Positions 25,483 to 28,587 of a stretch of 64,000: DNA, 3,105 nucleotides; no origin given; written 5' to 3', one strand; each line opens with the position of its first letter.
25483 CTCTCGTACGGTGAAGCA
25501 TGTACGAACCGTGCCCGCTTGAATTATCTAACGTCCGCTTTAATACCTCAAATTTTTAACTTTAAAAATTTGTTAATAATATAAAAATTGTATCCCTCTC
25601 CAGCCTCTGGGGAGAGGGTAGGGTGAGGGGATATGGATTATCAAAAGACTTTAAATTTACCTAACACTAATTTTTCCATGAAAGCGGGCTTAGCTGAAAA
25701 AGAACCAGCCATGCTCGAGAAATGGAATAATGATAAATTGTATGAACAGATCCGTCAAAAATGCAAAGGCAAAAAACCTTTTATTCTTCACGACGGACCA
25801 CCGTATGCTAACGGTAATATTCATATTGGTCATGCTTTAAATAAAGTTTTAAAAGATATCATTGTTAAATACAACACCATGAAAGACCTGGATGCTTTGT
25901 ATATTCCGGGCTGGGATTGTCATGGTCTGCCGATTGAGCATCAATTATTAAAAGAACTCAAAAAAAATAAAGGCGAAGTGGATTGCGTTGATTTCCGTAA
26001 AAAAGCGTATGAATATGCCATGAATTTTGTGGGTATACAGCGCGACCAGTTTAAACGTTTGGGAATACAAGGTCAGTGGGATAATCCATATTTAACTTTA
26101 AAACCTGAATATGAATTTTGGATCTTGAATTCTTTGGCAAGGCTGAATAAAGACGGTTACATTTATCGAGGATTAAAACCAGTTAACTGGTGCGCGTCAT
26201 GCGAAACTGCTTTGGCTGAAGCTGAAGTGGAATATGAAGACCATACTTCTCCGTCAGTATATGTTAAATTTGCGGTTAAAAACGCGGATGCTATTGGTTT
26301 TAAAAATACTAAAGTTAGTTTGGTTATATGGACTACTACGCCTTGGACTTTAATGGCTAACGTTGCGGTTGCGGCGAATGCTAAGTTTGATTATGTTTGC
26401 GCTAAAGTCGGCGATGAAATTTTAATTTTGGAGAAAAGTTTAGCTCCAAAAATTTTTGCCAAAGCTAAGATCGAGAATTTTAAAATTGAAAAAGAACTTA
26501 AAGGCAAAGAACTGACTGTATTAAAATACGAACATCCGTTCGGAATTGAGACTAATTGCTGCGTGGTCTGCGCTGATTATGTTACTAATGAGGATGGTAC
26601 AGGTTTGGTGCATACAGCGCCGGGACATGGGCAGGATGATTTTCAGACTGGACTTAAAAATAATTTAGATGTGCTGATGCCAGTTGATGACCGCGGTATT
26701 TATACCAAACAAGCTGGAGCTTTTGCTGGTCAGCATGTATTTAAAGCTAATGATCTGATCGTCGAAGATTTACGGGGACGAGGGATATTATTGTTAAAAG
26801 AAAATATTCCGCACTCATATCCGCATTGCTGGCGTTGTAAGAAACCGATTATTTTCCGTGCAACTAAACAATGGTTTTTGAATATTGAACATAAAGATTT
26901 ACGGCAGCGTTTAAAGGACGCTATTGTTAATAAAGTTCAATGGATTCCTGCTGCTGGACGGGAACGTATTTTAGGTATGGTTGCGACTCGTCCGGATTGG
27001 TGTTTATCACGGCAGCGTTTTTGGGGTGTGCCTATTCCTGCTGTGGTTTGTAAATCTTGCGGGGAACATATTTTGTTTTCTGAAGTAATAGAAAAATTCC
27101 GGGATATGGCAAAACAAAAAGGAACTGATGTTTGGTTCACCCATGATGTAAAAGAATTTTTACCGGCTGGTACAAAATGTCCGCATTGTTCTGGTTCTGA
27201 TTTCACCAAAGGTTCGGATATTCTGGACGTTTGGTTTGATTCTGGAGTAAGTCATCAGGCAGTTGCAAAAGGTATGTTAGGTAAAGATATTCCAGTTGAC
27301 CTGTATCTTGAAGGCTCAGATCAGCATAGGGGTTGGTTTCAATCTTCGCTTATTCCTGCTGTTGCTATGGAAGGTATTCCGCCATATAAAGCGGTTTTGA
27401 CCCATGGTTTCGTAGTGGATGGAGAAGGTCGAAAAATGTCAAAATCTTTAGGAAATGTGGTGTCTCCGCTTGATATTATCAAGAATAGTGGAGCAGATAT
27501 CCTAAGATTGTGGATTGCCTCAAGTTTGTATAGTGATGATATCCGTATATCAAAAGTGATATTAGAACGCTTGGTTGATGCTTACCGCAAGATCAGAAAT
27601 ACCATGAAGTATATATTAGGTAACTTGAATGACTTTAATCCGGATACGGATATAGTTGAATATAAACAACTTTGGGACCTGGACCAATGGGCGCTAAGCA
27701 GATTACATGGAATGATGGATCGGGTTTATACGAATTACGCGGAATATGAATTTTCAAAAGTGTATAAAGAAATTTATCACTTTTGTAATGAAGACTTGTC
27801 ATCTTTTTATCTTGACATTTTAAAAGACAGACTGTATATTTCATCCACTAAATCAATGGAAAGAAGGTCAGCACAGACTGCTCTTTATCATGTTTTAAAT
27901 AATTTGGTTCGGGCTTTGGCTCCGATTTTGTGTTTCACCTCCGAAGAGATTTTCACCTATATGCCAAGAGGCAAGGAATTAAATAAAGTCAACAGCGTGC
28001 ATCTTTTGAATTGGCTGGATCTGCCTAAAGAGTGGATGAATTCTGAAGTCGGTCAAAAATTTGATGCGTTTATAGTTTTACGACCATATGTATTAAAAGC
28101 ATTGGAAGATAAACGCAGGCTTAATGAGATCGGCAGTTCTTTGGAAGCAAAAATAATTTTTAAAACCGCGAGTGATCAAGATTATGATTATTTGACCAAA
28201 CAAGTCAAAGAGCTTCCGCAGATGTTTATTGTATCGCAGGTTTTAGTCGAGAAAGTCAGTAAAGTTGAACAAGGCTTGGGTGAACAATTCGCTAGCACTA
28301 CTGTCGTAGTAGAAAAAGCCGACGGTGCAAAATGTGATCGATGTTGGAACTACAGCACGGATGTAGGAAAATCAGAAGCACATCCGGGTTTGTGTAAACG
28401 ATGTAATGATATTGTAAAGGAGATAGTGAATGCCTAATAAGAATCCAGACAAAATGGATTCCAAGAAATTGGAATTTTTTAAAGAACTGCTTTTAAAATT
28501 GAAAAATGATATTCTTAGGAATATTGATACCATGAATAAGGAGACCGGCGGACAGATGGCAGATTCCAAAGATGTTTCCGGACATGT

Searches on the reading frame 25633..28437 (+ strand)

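Call 17: search_protein_families(library=pfam, proteins=[window:25633-28437:+])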
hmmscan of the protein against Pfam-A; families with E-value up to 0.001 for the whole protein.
window:25633-28437:+ (934 aa): 7 families
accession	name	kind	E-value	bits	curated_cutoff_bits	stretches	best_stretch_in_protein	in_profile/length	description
PF00133.28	tRNA-synt_1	-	5.2e-131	437.7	22.7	1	27-640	2-414/414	tRNA synthetases class I (I, L, M and V)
PF08264.19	Anticodon_1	-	8.6e-32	110.5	25.1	1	684-842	1-147/148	Anticodon-binding domain of tRNA ligase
PF09334.17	tRNA-synt_1g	-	7.7e-26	91.2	20.1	2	57-200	8-136/391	tRNA synthetases class I (M)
PF06827.20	zf-FPG_IleRS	-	1.5e-08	34.7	21.3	1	900-924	3-27/30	Zinc finger found in FPG and IleRS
PF01406.26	tRNA-synt_1e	-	2.2e-07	31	27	1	575-645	228-297/301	tRNA synthetases class I (C) catalytic domain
PF01921.24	tRNA-synt_1f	-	2.2e-06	27.3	27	1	570-659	253-340/360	tRNA synthetases class I (K)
PF13603.12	tRNA-synt_1_2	-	5.2e-06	26.5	25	1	223-349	16-138/185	Leucyl-tRNA synthetase, editing domain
